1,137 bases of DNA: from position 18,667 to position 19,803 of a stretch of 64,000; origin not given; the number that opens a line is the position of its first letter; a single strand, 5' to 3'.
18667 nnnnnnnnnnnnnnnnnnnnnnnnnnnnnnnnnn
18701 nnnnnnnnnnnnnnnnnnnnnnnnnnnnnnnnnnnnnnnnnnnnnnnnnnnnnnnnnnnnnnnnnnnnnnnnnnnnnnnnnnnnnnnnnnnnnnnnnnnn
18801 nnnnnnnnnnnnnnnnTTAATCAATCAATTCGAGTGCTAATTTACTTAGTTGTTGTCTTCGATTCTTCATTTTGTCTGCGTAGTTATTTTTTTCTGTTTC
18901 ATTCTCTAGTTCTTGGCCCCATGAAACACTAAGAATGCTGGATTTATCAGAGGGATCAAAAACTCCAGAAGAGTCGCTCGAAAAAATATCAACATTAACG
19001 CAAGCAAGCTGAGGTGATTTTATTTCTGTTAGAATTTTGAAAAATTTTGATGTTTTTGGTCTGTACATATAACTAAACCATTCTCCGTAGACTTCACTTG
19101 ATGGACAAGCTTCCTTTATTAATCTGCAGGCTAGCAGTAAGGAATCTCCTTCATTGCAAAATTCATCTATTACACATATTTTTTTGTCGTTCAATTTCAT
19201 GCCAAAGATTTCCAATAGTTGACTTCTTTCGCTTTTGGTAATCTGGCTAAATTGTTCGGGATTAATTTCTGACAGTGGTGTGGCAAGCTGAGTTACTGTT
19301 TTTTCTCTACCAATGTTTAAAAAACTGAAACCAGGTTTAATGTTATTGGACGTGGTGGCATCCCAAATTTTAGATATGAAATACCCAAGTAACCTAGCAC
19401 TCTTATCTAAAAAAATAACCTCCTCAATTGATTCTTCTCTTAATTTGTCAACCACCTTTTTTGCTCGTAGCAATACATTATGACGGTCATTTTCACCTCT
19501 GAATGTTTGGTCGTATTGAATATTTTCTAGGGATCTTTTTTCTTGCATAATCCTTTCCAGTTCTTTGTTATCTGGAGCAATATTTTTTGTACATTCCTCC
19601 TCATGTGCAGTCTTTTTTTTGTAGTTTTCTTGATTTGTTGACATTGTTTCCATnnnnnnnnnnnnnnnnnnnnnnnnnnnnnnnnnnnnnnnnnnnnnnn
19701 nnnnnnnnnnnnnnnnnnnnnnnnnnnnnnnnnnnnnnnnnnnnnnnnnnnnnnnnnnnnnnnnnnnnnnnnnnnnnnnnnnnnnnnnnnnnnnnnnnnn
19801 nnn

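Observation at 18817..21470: Radical-SAM/SPASM enzyme and a 100-aa protein share a palindromic operator: candidate peptide/protein maturation pair with a PRT-like neighbour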

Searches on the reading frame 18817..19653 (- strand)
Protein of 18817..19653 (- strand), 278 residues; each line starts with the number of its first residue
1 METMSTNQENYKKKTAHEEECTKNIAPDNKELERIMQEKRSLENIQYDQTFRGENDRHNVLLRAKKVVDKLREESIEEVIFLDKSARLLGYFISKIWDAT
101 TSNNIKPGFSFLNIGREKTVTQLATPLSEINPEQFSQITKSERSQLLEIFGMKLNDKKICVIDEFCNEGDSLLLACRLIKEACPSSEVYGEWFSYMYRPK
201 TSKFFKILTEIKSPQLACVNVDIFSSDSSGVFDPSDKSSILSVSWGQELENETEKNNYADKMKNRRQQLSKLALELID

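Call 4: search_protein_families(library=pfam, proteins=[window:18817-19653:-], max_evalue=0.1)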
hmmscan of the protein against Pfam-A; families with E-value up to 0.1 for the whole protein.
window:18817-19653:- (278 aa): 1 family
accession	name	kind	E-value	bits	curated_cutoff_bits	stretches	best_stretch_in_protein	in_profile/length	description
PF00156.33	Pribosyltran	-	0.072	12.8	26.3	0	153-184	84-115/158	Phosphoribosyl transferase domain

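Call 5: search_protein_families(library=ncbifam, proteins=[window:18817-19653:-], max_evalue=0.1)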
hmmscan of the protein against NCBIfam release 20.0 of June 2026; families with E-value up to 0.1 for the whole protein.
window:18817-19653:- (278 aa): 3 families
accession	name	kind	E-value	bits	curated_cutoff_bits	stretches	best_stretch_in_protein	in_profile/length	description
NF008251.0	PRK11027.1-1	equivalog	0.00072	19.6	181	1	143-219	31-104/112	hypothetical protein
NF008253.0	PRK11027.1-4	equivalog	0.0079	16.4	185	1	143-220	31-105/112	hypothetical protein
TIGR00336.1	pyrE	equivalog_domain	0.058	13.2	106.8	1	148-182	100-134/173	orotate phosphoribosyltransferase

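Call 8: search_protein_families(library=padloc, proteins=[window:18817-19653:-], max_evalue=0.1)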
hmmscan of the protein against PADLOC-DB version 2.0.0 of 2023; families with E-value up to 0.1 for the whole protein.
window:18817-19653:- (278 aa): 2 families
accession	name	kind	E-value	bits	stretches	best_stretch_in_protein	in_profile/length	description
PDLC03962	ShosT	-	5.3e-05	21.2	1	134-199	162-214/237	-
PDLC03012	ShosT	-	0.012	12.7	1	130-182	305-353/427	-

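Call 51: find_homologous_proteins(query=window:18817-19653:-, max_evalue=0.001)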
Query window:18817-19653:- (278 aa): 5 proteins with E <= 0.001 among 846 candidates.
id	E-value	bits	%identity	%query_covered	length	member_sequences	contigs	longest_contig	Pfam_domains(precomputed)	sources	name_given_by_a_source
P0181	3.0e-178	609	100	100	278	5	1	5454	-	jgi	-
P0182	7.2e-34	136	33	86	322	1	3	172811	-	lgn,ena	-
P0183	8.6e-32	129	100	24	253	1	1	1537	PF14356.12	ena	-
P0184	4.4e-30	123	31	95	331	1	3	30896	-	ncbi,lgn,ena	-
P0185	4.6e-27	113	31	90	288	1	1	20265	-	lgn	-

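Call 70: find_encoding_contigs(protein=P0184, flank=5000, max_places=2)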
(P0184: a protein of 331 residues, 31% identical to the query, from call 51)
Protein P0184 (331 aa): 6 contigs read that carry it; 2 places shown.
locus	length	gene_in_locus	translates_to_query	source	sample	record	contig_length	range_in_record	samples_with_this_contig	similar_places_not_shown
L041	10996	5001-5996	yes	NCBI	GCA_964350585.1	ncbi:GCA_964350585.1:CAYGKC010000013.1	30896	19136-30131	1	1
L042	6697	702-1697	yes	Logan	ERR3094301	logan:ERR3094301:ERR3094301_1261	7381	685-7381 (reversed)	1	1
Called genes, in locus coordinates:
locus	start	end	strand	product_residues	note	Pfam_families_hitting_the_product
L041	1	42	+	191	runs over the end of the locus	PF00574:CLP_protease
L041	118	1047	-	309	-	PF04183:IucA_IucC (weak)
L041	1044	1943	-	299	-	PF04055:Radical_SAM, PF13353:Fer4_12, PF13186:SPASM (weak)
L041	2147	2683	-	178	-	PF01928:CYTH (weak)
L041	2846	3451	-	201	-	PF13521:AAA_28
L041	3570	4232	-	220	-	-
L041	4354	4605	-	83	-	-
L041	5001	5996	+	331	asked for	-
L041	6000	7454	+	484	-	PF01978:TrmB, PF02224:Cytidylate_kin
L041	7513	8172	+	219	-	-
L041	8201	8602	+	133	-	-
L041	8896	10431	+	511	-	PF12072:RNase_Y_N, PF00013:KH_1, PF22891:KH_PNO1_2nd (weak), PF01966:HD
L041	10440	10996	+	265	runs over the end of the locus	PF00149:Metallophos, PF13277:YmdB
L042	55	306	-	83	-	-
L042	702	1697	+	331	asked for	-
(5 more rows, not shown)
